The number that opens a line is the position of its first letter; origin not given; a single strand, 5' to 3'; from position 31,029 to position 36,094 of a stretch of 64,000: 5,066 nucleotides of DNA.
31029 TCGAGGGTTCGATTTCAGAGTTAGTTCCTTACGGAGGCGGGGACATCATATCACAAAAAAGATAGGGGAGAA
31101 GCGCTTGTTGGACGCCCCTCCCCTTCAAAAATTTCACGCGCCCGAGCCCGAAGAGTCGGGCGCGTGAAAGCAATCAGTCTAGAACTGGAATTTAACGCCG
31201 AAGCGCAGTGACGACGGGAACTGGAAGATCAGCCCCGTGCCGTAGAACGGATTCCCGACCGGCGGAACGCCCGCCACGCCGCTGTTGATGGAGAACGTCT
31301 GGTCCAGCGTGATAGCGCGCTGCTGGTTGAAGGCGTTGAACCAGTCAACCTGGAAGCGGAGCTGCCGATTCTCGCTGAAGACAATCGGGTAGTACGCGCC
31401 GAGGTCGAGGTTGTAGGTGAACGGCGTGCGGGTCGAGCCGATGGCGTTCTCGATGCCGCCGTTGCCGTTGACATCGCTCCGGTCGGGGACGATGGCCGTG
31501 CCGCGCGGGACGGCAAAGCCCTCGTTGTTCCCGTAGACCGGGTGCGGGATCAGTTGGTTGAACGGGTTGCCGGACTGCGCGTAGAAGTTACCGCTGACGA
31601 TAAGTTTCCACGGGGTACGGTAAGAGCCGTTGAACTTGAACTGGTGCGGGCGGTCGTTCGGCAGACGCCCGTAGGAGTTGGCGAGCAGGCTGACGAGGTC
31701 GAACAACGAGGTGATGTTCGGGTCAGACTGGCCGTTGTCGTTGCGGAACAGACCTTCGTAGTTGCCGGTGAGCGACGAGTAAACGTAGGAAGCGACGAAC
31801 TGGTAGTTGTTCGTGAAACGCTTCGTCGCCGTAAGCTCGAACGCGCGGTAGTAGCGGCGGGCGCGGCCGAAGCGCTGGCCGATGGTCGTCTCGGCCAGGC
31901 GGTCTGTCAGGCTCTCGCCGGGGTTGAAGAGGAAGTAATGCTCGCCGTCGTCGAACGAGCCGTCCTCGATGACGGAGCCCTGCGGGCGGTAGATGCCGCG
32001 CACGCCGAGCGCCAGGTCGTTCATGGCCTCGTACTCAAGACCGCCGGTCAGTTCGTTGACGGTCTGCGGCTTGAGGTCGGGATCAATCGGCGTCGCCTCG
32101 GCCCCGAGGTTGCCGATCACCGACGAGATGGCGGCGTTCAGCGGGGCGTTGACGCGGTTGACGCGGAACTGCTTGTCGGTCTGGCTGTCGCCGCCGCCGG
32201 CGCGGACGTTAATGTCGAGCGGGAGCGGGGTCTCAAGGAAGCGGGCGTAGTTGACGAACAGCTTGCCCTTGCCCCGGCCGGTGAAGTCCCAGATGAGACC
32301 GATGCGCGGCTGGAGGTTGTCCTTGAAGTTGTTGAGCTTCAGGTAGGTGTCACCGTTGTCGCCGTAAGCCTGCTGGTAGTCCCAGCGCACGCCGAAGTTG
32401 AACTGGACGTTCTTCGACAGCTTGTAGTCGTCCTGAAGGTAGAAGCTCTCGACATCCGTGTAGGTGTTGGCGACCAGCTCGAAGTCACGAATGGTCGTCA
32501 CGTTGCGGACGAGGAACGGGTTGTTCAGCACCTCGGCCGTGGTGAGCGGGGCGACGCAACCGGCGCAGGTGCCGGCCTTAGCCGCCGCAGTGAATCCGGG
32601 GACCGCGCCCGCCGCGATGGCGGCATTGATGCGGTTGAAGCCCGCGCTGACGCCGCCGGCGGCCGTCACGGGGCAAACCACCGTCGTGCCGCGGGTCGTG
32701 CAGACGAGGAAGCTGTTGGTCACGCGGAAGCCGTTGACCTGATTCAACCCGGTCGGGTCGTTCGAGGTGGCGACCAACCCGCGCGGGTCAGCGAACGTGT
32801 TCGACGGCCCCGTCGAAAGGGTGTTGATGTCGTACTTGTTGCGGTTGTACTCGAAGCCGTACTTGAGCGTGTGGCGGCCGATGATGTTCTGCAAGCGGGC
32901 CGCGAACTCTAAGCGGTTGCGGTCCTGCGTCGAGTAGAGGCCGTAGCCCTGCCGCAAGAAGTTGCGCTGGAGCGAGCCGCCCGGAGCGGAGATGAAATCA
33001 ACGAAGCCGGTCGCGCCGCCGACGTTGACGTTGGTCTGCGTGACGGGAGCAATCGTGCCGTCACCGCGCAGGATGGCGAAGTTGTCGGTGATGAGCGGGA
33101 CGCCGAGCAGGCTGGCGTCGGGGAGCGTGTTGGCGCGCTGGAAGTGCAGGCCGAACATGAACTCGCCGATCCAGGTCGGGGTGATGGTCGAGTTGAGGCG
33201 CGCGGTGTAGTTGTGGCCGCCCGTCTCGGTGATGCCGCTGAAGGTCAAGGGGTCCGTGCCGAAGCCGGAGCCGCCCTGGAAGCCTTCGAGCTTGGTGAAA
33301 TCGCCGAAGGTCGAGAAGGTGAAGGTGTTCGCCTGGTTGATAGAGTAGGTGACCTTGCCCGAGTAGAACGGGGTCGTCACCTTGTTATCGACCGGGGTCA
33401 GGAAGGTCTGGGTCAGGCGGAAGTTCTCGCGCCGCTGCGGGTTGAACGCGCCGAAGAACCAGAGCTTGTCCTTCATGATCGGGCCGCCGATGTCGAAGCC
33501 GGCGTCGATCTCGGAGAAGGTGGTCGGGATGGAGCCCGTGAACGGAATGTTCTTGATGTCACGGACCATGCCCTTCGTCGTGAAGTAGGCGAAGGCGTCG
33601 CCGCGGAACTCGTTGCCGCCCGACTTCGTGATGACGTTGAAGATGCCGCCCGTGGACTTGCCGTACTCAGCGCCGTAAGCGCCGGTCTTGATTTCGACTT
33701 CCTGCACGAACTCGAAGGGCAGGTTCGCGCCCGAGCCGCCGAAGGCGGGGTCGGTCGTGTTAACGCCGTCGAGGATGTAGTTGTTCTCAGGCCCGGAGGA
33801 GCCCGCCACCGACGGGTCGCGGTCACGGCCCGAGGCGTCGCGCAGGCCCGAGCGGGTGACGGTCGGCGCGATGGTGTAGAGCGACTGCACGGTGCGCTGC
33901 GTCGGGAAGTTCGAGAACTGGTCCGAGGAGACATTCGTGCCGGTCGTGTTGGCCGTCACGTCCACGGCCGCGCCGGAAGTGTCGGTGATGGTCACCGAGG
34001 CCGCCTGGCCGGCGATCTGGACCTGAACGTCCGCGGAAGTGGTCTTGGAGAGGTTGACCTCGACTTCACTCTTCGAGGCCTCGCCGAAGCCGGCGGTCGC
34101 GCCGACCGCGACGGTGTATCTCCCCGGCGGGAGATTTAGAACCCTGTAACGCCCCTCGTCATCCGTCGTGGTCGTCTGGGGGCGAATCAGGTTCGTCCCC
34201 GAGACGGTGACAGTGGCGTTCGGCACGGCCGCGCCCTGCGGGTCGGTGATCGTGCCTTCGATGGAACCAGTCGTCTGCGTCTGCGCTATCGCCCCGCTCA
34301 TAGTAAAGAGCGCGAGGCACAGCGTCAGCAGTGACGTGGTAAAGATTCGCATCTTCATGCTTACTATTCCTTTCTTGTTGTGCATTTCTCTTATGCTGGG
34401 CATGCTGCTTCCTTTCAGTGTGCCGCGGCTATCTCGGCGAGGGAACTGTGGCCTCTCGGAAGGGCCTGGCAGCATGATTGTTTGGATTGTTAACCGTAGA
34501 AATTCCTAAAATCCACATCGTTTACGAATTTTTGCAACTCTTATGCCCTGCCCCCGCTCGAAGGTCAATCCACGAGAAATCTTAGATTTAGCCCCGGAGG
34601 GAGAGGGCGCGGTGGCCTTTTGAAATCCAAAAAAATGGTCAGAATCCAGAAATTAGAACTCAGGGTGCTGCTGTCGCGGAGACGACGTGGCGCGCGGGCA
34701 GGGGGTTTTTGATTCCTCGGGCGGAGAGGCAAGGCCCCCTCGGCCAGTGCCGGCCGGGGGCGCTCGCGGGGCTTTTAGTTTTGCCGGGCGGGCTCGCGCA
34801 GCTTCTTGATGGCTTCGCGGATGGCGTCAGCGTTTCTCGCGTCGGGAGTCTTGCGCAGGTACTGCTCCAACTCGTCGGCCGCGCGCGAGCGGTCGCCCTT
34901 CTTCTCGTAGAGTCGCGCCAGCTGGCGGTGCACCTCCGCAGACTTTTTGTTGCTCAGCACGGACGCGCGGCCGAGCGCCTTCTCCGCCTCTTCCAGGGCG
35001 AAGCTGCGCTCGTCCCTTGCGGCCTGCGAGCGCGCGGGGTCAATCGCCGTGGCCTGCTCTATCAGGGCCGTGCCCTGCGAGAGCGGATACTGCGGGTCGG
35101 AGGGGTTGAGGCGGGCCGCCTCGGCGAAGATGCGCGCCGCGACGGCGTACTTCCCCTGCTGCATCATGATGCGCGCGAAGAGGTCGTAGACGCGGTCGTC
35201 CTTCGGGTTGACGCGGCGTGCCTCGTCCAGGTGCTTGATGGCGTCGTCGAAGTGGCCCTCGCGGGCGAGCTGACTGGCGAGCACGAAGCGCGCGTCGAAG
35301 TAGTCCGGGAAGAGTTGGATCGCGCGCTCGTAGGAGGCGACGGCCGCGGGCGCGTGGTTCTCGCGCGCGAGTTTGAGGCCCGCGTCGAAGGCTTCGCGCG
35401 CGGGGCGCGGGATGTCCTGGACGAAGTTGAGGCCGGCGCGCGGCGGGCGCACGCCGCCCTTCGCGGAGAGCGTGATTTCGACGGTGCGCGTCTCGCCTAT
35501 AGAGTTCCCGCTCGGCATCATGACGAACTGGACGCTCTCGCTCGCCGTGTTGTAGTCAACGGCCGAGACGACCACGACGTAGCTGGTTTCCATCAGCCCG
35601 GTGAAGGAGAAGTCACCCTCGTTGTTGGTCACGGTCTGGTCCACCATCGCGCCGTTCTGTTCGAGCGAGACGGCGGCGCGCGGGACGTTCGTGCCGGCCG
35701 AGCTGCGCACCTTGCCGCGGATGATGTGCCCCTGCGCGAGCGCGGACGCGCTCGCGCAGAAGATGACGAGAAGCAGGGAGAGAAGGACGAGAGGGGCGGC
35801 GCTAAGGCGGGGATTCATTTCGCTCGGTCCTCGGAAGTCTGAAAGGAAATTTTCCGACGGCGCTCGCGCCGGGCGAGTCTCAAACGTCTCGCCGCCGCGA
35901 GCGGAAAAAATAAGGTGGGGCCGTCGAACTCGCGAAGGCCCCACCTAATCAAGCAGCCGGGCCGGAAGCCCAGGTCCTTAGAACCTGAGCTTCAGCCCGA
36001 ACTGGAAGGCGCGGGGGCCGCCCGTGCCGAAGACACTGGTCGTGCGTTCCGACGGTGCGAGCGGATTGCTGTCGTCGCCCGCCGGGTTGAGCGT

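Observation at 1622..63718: About 15 long hairpins with tandem-repetitive arms, almost all abutting stop codons: a dense non-coding element class I cannot name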

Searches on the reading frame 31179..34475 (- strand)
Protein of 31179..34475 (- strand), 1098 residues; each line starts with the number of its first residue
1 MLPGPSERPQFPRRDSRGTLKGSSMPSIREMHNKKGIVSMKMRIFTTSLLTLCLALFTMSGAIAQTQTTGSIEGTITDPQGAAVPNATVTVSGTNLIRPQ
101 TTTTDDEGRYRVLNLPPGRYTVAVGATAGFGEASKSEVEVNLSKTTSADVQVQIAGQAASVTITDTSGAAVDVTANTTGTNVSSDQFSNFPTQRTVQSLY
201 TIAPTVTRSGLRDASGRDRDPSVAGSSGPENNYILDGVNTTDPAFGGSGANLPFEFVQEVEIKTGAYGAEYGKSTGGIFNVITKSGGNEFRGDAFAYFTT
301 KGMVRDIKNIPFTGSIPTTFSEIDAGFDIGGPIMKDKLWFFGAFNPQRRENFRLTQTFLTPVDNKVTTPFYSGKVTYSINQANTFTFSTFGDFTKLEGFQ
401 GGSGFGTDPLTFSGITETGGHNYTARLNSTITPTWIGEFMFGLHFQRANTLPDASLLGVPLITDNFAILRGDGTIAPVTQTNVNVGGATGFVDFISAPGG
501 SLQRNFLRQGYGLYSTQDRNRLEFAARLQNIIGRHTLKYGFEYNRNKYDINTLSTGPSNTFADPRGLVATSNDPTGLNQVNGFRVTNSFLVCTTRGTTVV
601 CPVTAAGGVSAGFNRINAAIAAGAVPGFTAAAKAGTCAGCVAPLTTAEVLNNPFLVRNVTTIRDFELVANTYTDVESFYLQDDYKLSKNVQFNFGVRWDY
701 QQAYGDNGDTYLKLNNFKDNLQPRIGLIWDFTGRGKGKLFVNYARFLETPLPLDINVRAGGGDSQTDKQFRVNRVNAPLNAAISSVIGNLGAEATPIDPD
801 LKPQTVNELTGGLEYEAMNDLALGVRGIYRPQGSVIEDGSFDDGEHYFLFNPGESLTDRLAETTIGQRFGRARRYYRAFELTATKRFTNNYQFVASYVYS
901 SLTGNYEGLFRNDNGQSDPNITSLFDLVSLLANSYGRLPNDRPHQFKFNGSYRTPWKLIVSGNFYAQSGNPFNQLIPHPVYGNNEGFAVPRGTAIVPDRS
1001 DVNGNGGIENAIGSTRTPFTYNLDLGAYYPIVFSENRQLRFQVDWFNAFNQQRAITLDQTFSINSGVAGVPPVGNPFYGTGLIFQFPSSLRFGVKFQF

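Call 12: search_protein_families(library=pfam, proteins=[window:31179-34475:-])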
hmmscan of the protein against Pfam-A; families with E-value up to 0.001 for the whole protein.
window:31179-34475:- (1098 aa): 8 families
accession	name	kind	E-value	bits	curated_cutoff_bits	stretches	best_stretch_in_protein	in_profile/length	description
PF25183.1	OMP_b-brl_4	-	1.6e-31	110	30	4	282-362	1-79/838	Outer membrane beta barrel domain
PF13620.12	CarboxypepD_reg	-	1.1e-17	64.6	32.3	1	71-152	1-81/82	Carboxypeptidase regulatory-like domain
PF00593.30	TonB_dep_Rec_b-barrel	-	2.5e-13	51.1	27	1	488-1043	34-433/436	TonB dependent receptor-like, beta-barrel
PF13715.12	CarbopepD_reg_2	-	9.4e-08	32.4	32.2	1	72-156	1-78/88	CarboxypepD_reg-like domain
PF07715.20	Plug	-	5.6e-07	30.5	23.9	1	180-277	10-106/107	TonB-dependent Receptor Plug Domain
PF17210.9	SdrD_B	-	8.1e-07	29.7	29.7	1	76-151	16-88/112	SdrD B-like domain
PF17802.7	SpaA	-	0.00013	22.5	23.1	1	71-151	2-86/91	Prealbumin-like fold domain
PF02369.22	Big_1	-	0.00047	20.6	34.9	1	60-128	9-80/93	Bacterial Ig-like domain (group 1)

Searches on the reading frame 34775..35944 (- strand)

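Call 10: search_protein_families(library=pfam, proteins=[window:34775-35944:-])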
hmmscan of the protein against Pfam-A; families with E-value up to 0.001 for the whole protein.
window:34775-35944:- (389 aa): 21 families
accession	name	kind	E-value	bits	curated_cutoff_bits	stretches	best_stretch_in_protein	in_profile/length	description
PF14559.12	TPR_19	-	1.1e-15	58.1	25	1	194-259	3-68/68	Tetratricopeptide repeat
PF07719.23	TPR_2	-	2.5e-15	55.7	27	0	218-249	3-34/34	Tetratricopeptide repeat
PF13428.12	TPR_14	-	1e-14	54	23.5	1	217-258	2-43/44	Tetratricopeptide repeat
PF13620.12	CarboxypepD_reg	-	2.9e-12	47.2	32.3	1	75-140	2-69/82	Carboxypeptidase regulatory-like domain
PF13432.12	TPR_16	-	1.3e-11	45.1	32.7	2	224-284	5-65/65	Tetratricopeptide repeat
PF13371.12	TPR_9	-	3.9e-11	43.2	35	1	336-379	29-72/73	Tetratricopeptide repeat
PF13414.12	TPR_11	-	1.1e-09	38.3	26.8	0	199-222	11-34/42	TPR repeat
PF13431.12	TPR_17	-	5.4e-08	32.9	24.4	0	205-236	2-33/34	Tetratricopeptide repeat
PF23914.1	TPR_CcmH_CycH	-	7.2e-08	32.9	42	1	196-283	64-154/158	Cytochrome c-type biogenesis protein H TPR domain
PF13715.12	CarbopepD_reg_2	-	1.7e-07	31.6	32.2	1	75-139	1-63/88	CarboxypepD_reg-like domain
PF13176.12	TPR_7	-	1e-06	28.7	27.9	0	341-367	4-32/36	Tetratricopeptide repeat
PF13181.12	TPR_8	-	2.2e-05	24.7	25.7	0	251-282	2-33/34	Tetratricopeptide repeat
PF00515.34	TPR_1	-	2.3e-05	24.4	27.8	0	219-249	4-34/34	Tetratricopeptide repeat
PF13174.12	TPR_6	-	2.5e-05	25.1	26.3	0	341-368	5-32/33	Tetratricopeptide repeat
PF17210.9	SdrD_B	-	3.2e-05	24.5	29.7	1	87-133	24-71/112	SdrD B-like domain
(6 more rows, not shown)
